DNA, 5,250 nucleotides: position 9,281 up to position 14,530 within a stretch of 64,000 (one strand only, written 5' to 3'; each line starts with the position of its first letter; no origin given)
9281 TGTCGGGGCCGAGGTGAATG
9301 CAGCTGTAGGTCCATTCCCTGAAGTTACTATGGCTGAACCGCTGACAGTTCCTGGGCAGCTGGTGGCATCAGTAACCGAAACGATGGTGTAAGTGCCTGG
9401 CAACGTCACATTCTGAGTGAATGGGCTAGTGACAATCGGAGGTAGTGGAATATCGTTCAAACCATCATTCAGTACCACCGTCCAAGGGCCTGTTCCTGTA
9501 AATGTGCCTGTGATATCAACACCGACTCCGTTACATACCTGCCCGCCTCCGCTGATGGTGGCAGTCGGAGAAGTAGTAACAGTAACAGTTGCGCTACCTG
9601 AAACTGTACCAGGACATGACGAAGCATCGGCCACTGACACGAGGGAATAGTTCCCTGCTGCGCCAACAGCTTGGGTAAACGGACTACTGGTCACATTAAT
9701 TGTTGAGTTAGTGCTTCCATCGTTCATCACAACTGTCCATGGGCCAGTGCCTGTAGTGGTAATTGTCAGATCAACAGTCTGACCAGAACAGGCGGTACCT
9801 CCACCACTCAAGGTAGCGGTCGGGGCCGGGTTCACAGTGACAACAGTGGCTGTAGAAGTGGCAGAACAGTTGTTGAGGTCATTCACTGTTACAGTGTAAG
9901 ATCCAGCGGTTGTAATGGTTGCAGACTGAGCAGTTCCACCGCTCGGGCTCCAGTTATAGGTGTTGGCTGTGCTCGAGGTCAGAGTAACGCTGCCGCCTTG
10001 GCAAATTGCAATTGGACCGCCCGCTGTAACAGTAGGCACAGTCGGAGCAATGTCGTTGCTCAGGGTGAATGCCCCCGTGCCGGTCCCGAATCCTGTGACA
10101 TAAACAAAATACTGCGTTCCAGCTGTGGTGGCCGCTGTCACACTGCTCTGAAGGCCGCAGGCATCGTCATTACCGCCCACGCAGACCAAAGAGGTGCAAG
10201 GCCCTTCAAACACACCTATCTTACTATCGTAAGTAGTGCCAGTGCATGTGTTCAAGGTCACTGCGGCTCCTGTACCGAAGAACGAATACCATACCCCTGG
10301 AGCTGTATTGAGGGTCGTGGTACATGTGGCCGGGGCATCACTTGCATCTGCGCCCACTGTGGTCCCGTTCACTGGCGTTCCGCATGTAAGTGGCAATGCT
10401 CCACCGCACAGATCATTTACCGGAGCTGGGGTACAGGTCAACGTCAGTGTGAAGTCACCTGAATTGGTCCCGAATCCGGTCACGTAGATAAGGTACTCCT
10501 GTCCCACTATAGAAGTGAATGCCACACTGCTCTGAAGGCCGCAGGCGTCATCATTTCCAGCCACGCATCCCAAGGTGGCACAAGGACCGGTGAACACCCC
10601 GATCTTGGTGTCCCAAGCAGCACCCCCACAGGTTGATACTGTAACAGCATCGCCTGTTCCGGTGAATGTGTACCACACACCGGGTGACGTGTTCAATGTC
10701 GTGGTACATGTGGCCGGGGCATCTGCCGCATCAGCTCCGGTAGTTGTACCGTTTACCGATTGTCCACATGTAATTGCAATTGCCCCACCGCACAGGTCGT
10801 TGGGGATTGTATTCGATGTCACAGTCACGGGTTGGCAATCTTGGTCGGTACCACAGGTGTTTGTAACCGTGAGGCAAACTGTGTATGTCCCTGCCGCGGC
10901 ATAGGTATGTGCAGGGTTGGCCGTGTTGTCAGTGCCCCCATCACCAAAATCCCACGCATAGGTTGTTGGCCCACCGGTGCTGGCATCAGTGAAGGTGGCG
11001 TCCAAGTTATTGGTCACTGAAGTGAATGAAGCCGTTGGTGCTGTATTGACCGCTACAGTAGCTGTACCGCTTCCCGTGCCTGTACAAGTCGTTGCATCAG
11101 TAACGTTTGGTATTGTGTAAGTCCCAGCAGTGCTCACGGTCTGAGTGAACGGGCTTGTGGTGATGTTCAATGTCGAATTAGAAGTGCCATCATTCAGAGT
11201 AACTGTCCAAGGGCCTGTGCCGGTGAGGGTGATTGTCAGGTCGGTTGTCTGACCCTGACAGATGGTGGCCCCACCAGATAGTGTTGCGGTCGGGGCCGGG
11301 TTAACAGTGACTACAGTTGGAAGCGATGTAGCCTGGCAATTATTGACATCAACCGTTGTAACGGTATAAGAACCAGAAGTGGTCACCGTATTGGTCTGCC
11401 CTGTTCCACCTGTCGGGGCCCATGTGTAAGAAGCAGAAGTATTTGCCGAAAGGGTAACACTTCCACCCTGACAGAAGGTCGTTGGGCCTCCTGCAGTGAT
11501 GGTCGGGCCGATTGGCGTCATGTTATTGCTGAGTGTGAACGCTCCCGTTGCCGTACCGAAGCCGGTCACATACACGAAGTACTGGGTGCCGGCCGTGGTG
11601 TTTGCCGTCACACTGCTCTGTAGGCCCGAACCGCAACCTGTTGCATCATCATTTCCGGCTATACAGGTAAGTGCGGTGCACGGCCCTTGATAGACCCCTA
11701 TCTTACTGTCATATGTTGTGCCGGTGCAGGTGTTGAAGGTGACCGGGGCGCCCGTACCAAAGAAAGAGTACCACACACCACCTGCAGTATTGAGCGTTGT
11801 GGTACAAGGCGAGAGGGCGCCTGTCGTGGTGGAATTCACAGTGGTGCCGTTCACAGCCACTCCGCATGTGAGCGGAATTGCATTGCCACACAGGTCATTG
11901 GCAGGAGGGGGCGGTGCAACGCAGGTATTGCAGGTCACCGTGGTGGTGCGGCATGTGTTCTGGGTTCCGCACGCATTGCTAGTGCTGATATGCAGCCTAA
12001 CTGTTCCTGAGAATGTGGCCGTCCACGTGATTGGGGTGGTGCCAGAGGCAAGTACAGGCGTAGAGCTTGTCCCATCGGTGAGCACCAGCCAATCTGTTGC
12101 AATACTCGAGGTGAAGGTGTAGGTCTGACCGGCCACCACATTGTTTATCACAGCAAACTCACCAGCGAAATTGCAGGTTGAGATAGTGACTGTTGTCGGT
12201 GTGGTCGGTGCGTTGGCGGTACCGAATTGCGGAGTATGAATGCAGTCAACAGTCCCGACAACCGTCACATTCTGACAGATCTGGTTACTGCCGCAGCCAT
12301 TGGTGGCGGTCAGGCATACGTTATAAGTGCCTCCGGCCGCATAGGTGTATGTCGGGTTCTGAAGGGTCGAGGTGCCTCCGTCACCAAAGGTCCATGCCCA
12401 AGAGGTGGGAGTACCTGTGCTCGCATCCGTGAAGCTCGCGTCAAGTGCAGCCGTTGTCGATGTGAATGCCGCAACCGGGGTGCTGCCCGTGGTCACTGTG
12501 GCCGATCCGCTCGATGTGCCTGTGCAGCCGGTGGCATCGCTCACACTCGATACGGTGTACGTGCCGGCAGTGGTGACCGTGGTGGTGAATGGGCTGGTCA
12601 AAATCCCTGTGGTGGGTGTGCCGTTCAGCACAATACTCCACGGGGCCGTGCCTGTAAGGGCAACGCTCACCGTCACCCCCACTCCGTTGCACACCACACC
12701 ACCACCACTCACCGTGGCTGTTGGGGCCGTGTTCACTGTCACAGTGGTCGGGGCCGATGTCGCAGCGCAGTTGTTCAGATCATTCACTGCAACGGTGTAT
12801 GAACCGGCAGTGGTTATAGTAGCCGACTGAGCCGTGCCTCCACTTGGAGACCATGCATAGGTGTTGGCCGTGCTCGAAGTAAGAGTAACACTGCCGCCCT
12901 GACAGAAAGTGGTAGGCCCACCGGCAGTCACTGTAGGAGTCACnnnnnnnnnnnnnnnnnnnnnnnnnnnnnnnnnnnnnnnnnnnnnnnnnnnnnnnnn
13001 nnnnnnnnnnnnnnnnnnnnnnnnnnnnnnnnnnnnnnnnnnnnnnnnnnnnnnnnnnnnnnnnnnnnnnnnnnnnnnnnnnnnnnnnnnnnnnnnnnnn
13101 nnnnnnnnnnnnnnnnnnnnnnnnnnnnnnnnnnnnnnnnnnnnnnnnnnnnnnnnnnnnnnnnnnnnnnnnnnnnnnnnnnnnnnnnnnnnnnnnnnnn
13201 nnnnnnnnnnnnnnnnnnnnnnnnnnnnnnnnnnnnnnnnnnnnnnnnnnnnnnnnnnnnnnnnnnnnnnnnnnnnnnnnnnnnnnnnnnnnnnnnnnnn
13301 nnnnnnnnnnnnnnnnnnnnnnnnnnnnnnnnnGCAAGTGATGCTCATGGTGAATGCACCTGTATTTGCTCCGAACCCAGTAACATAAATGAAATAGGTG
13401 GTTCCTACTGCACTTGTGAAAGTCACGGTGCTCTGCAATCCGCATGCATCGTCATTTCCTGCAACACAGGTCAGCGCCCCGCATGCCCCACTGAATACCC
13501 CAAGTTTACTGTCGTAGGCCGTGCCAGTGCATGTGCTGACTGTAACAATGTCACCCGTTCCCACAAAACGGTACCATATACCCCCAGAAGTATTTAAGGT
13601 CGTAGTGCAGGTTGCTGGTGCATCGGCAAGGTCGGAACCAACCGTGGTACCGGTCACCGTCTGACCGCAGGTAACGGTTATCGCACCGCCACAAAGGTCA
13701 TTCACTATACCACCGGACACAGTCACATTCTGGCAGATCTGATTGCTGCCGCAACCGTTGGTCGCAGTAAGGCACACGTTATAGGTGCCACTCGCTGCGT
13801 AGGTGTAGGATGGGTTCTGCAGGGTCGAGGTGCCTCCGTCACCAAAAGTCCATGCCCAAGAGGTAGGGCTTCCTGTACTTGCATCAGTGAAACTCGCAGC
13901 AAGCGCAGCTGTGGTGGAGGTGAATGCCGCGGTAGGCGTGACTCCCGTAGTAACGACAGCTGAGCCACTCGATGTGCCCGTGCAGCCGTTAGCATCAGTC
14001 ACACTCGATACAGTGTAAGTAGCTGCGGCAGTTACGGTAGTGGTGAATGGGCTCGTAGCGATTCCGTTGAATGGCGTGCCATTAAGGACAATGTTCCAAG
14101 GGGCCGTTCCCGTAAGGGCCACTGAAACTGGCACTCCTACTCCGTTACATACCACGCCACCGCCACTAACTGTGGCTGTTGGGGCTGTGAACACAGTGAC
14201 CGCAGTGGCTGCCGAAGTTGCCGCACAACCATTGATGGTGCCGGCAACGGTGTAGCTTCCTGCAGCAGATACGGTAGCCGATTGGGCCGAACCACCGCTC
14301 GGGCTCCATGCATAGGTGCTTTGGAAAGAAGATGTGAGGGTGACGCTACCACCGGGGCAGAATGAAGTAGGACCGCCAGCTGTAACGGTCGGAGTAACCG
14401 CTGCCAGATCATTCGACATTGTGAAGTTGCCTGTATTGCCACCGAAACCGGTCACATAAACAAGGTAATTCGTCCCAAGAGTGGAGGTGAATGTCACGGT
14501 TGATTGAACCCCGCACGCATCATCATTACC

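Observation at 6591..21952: Dense T9SS cargo island with adhesin-like giants and interleaved small secreted paralogs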

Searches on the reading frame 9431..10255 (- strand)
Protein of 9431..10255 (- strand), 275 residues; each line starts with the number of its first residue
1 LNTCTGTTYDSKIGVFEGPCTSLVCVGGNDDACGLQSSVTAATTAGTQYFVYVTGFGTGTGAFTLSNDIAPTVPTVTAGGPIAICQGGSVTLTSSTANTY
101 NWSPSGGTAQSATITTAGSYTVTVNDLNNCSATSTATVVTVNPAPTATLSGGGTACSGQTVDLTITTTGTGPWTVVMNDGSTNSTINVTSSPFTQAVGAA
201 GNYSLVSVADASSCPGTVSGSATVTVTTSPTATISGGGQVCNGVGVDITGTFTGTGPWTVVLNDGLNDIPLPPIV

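Call 65: search_protein_families(library=pfam, proteins=[window:9431-10255:-], max_evalue=0.01)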
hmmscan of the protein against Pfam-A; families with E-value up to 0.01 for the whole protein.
window:9431-10255:- (275 aa): 3 families
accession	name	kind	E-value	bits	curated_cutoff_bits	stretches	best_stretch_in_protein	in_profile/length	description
PF24312.1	Ig-like_POM152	-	6.2e-11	43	27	1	154-222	16-87/89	Nucleoporin POM152, Ig-like domain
PF24527.1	Ig-like_Pom152_9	-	0.002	18.8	27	1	156-214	13-71/80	Nucleoporin pom152-like, ninth immunoglobulin-like domain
PF00801.26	PKD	-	0.0099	16.3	23.5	1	77-141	5-80/80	PKD domain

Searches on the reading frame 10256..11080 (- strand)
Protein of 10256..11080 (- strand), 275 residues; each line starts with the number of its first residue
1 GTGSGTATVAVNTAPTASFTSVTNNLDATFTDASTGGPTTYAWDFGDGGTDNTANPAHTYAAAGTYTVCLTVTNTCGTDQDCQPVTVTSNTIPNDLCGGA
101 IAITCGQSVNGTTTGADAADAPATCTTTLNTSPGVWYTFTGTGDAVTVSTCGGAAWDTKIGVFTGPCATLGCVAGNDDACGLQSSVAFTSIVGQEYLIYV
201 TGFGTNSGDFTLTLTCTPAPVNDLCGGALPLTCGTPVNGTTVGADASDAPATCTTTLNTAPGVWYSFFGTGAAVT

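Call 65: search_protein_families(library=pfam, proteins=[window:10256-11080:-], max_evalue=0.01)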
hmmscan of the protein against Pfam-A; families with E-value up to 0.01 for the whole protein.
window:10256-11080:- (275 aa): 3 families
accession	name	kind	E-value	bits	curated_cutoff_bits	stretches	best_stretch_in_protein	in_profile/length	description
PF18911.6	PKD_4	-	1.8e-20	73.2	27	1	15-88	11-84/85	PKD domain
PF00801.26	PKD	-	6.2e-13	49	23.5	1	17-81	6-74/80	PKD domain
PF23759.1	GBD_T9SS_assoc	-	0.00077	20.2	27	0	94-142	2-53/116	Galactose binding domain-like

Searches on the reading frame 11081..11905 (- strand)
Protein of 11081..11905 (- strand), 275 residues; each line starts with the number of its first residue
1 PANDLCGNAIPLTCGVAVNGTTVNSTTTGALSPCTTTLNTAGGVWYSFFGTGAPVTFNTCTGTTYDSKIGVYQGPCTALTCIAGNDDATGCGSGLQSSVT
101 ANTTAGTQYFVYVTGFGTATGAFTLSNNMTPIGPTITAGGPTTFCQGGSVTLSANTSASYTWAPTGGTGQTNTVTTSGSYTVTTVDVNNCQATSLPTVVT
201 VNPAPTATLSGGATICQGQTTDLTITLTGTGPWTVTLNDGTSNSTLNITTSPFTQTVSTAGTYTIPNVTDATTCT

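Call 65: search_protein_families(library=pfam, proteins=[window:11081-11905:-], max_evalue=0.01)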
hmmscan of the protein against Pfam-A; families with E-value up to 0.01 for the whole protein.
window:11081-11905:- (275 aa): 3 families
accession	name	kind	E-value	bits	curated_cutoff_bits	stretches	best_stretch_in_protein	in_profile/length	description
PF24312.1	Ig-like_POM152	-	1e-09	39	27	1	213-274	15-79/89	Nucleoporin POM152, Ig-like domain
PF24527.1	Ig-like_Pom152_9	-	0.0033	18.1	27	0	216-274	13-71/80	Nucleoporin pom152-like, ninth immunoglobulin-like domain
PF19081.6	Ig_7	-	0.0037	18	27.3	1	132-203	2-84/84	Ig-like domain CHU_C associated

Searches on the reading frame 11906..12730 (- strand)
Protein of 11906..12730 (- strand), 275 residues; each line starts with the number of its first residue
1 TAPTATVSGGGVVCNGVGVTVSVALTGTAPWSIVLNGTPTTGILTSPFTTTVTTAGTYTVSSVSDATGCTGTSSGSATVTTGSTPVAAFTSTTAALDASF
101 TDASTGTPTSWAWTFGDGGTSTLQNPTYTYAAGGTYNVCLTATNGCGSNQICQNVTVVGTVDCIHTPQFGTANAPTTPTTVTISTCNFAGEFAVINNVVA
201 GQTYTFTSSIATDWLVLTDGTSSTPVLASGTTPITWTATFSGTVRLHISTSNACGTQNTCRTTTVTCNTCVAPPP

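Call 65: search_protein_families(library=pfam, proteins=[window:11906-12730:-], max_evalue=0.01)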
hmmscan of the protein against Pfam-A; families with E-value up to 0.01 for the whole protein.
window:11906-12730:- (275 aa): 3 families
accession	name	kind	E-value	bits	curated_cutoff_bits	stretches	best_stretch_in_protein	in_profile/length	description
PF18911.6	PKD_4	-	1.2e-18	67.3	27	1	90-157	16-83/85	PKD domain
PF00801.26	PKD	-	1.2e-10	41.7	23.5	1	80-150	5-73/80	PKD domain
PF24312.1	Ig-like_POM152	-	0.00038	21.2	27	1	13-72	17-82/89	Nucleoporin POM152, Ig-like domain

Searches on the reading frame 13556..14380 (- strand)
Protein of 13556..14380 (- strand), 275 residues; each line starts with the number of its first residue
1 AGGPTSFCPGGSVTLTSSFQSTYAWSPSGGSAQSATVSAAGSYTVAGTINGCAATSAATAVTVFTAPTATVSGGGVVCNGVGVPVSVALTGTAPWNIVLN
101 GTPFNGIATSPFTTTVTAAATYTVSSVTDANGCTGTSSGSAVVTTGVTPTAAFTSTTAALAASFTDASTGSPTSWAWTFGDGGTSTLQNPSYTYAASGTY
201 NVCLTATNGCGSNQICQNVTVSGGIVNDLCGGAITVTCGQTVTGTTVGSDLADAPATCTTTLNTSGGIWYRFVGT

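Call 65: search_protein_families(library=pfam, proteins=[window:13556-14380:-], max_evalue=0.01)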
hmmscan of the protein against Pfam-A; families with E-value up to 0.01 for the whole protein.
window:13556-14380:- (275 aa): 2 families
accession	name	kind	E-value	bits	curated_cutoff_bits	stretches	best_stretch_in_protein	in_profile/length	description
PF18911.6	PKD_4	-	6.3e-19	68.3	27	1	150-221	12-83/85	PKD domain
PF00801.26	PKD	-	7.6e-11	42.3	23.5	1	150-214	9-73/80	PKD domain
